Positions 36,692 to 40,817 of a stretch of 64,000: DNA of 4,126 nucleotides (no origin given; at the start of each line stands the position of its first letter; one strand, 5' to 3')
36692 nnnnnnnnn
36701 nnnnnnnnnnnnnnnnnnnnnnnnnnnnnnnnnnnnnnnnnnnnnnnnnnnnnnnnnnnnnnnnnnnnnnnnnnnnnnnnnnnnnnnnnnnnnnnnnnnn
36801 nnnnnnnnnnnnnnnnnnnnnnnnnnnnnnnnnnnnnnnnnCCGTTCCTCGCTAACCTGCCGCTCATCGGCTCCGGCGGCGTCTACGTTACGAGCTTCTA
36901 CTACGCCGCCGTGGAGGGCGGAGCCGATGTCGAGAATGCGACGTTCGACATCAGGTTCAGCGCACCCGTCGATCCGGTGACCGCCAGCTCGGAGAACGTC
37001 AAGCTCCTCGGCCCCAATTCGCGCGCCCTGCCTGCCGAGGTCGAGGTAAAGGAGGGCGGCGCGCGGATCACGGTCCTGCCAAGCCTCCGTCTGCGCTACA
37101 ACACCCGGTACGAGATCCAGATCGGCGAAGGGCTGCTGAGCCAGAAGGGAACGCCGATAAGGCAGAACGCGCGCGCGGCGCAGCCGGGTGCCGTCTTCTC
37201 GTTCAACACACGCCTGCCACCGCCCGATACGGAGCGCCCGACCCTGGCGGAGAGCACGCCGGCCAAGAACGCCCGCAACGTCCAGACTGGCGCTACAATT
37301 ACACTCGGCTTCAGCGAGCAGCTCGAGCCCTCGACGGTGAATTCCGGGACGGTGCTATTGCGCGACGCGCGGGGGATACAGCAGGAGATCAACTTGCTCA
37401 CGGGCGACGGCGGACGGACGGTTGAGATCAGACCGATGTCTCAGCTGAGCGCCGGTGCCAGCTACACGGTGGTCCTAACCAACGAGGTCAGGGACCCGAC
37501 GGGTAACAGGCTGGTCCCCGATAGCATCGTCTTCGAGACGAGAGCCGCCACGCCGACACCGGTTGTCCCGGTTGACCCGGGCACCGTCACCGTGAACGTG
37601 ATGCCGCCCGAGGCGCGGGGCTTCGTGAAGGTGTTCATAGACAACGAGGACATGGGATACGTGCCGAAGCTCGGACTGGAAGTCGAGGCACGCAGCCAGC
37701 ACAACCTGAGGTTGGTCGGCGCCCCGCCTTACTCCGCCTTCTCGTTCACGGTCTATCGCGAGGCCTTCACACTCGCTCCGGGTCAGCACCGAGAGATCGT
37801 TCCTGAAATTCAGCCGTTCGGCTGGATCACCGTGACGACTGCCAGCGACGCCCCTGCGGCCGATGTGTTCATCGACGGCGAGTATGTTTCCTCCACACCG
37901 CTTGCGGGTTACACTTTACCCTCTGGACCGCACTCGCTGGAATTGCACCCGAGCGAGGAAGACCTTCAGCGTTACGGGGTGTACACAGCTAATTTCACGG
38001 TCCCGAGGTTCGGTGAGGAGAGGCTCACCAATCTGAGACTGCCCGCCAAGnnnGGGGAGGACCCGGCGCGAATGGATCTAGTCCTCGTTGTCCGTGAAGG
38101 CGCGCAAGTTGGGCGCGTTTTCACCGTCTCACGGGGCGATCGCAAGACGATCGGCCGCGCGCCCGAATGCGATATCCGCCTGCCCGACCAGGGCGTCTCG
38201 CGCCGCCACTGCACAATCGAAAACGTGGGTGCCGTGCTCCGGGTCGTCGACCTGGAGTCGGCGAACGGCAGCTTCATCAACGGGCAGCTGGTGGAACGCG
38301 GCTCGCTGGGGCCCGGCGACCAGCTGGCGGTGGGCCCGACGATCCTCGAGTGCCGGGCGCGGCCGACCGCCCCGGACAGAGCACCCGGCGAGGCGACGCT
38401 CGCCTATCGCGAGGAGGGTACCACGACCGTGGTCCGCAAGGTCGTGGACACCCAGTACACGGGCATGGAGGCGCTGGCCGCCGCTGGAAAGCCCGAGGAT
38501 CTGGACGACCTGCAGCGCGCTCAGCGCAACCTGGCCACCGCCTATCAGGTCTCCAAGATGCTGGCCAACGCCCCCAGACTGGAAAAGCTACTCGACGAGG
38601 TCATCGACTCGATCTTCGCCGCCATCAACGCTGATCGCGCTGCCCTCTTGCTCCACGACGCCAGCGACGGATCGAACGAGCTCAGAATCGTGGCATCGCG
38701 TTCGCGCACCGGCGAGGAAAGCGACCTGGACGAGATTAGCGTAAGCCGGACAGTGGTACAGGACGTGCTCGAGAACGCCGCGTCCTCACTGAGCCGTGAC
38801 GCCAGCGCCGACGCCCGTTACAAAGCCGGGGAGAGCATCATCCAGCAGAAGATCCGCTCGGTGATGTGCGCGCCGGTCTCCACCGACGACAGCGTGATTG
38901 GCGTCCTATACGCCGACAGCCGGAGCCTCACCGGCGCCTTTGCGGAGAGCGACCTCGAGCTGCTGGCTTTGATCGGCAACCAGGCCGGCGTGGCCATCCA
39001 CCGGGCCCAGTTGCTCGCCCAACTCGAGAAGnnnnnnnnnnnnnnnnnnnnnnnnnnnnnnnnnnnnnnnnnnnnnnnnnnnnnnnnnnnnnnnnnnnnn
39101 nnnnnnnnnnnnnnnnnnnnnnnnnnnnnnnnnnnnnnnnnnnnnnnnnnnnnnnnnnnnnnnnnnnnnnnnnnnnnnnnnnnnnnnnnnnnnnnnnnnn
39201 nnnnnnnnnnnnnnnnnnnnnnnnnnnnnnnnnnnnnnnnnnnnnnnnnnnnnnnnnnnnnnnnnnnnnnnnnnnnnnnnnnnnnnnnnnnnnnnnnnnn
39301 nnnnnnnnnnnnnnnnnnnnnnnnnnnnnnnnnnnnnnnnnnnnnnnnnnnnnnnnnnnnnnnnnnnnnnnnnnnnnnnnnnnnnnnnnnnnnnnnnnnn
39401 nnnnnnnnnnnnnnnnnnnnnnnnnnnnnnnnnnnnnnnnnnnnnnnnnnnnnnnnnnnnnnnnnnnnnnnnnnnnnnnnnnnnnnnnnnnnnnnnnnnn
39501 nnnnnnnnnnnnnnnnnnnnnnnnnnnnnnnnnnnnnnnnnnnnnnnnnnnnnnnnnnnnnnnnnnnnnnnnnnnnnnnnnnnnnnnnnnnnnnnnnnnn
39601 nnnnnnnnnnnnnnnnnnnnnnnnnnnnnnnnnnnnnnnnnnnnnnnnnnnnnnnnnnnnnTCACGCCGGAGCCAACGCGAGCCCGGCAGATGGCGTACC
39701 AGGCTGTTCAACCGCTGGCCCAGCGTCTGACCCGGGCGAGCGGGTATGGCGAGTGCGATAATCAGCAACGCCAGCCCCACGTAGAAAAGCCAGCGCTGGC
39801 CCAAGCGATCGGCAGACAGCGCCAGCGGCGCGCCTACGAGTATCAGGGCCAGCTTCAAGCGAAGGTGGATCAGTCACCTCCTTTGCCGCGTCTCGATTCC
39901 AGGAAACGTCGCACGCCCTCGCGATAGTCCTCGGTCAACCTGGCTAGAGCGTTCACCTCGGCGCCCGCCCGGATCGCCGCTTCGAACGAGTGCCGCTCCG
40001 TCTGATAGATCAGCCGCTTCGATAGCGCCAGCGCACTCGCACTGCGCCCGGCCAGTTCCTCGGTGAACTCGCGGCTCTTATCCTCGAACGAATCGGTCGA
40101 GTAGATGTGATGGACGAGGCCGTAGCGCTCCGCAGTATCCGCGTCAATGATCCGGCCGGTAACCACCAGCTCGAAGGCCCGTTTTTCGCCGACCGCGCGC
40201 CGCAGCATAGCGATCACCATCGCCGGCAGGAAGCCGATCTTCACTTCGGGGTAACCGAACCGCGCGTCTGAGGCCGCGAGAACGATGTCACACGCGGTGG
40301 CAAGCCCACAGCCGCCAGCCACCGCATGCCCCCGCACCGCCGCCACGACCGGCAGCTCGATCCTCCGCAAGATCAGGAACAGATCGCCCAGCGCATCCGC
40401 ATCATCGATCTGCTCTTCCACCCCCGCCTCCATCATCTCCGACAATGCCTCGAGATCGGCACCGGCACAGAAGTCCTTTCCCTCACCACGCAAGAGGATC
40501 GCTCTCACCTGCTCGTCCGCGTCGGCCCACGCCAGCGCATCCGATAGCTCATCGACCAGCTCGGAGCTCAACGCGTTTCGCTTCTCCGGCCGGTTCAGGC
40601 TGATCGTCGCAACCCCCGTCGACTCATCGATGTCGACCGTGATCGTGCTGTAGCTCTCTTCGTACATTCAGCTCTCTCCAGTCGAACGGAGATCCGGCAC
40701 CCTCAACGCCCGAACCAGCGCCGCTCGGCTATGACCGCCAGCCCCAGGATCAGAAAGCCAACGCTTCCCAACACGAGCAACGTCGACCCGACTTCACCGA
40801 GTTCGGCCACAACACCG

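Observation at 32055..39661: Four-gene Ser/Thr phospho-signalling operon ending in an FHA-gated HD-GYP c-di-GMP phosphodiesterase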

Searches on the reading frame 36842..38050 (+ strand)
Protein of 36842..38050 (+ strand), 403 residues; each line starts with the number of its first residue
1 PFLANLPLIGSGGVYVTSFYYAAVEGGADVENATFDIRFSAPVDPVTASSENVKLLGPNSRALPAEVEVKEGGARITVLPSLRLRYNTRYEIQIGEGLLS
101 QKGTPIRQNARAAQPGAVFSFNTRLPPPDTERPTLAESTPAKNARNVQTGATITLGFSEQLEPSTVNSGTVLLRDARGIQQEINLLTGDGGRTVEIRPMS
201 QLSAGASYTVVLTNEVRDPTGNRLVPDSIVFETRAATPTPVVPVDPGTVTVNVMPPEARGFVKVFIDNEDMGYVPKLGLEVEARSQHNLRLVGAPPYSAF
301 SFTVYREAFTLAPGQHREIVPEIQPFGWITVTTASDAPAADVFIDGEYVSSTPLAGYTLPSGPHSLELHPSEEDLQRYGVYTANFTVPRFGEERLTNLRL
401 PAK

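Call 98: find_homologous_proteins(query=window:36842-38050:+)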
Query window:36842-38050:+ (403 aa): 6 proteins with E <= 0.001 among 8000 candidates.
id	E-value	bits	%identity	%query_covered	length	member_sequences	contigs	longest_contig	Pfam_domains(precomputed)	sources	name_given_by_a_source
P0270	1.1e-169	583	66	100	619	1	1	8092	PF07714.24,PF00069.32,PF13205.13,PF04234.19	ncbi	-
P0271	7.1e-115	402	48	100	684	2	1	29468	PF07714.24,PF00069.32,PF13205.13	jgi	jgi:hypothetical protein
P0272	2.9e-94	334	43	100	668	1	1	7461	PF07714.24,PF00069.32,PF13205.13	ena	-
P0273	1.7e-93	332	43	100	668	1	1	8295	PF07714.24,PF00069.32,PF13205.13,PF04234.19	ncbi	-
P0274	1.0e-92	329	44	100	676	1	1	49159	PF07714.24,PF00069.32,PF13205.13,PF04234.19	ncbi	-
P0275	1.8e-19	88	32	25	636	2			PF13205.13,PF00041.28,PF04234.19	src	-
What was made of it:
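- Tried and rejected: A homology search with the kinase ectodomain alone (call 98) found only 6 proteins, 5 of them kinase-linked and one lacking a kinase domain.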

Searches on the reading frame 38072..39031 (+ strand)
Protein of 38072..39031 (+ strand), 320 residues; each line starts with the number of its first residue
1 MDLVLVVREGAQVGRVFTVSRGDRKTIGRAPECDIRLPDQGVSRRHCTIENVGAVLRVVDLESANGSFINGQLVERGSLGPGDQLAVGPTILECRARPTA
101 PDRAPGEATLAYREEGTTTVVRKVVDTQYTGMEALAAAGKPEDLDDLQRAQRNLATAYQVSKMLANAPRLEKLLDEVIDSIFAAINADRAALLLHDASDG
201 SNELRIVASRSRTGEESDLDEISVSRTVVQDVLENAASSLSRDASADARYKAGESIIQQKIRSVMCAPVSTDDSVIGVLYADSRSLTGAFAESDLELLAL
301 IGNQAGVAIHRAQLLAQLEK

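Call 111: search_protein_representatives(protein=window:38072-39031:+)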
Query: 320 residues. Proteins with E-value up to 0.001 (for the whole library): 75312; up to 1e-10: 12935; up to 1e-30: 410. The best 150 are listed.
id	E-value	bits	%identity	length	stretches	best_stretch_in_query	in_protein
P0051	2.0e-126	437.4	70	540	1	1-314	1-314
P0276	4.1e-116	403.6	64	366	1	1-320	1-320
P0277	5.8e-88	311.2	71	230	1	1-215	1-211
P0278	2.5e-83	296.0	50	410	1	1-320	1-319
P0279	3.9e-78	278.9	62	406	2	1-109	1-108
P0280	1.1e-74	267.6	50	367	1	4-319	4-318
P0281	6.1e-66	238.9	69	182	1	1-167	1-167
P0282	8.7e-64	231.9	48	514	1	4-314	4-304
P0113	3.7e-61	223.2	43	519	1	3-319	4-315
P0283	1.2e-60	221.6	44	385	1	5-319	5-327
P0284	1.6e-60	221.2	28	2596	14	145-316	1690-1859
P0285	2.2e-60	220.7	45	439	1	14-320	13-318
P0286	7.8e-60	218.9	43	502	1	6-319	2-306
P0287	2.9e-58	213.8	27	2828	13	164-318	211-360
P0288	3.2e-58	213.6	41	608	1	1-319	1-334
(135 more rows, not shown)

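Call 115: search_protein_families(library=pfam, alignment_id=A5, max_evalue=0.00001)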
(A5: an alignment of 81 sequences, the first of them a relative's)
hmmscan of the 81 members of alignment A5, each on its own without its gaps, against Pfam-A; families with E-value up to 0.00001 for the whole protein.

A. member 1, P0293 (531 aa): 5 families
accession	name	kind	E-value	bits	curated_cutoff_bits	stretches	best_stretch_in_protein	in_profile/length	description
PF00498.31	FHA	-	1.1e-18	67.8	20.7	1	24-86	2-67/67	FHA domain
PF01590.32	GAF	-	6e-18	66.1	22.4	1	165-297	2-133/133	GAF domain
PF16697.10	Yop-YscD_cpl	-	1.1e-14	54.9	33.2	1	19-90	15-88/94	Inner membrane component of T3SS, cytoplasmic domain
PF13185.12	GAF_2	-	1.9e-14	54.4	28.6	1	162-298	1-136/136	GAF domain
PF13492.12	GAF_3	-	8.7e-12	46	27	1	168-298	5-128/129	GAF domain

B. families by the number of members that match (of 81 scanned): 25 families
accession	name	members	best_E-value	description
PF01590.32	GAF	81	2.7e-37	GAF domain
PF13185.12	GAF_2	81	5e-36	GAF domain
PF00498.31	FHA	81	9.8e-22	FHA domain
PF16697.10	Yop-YscD_cpl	81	9.1e-21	Inner membrane component of T3SS, cytoplasmic domain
PF13492.12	GAF_3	78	1.1e-28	GAF domain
PF13487.12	HD_5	46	3.9e-46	HD domain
PF01966.28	HD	46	1.5e-27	HD domain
PF02518.31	HATPase_c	12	8.9e-30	Histidine kinase-, DNA gyrase B-, and HSP90-like ATPase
PF07228.17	SpoIIE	10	5.1e-54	Stage II sporulation protein E (SpoIIE)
PF00211.25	Guanylate_cyc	9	1.4e-36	Adenylate and Guanylate cyclase catalytic domain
PF00512.31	HisKA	5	6.3e-17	His Kinase A (phospho-acceptor) domain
PF00158.32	Sigma54_activat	2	2.2e-72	Sigma-54 interaction domain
PF25601.1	AAA_lid_14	2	1.3e-26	AAA+ ATPase lid domain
PF14532.12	Sigma54_activ_2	2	3.1e-20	Sigma-54 interaction domain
PF02954.25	HTH_8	2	1.7e-12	Bacterial regulatory protein, Fis family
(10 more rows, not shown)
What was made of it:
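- Eighty-one representatives share it: HD_5 46, HATPase_c 12, SpoIIE 10, Guanylate_cyc 9, Sigma54 2, GGDEF 1 (calls 111, 115).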

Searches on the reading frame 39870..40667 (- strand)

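Call 8: search_protein_families(library=pfam, proteins=[window:39870-40667:-], max_evalue=0.001)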
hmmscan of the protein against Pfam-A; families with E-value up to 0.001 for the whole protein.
window:39870-40667:- (265 aa): 2 families
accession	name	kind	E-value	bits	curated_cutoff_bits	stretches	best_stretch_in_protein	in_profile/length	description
PF00378.25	ECH_1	-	7.8e-58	196.2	27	1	15-260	2-245/251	Enoyl-CoA hydratase/isomerase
PF16113.10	ECH_2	-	6.6e-31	108.5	27.2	1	20-196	2-179/335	Enoyl-CoA hydratase/isomerase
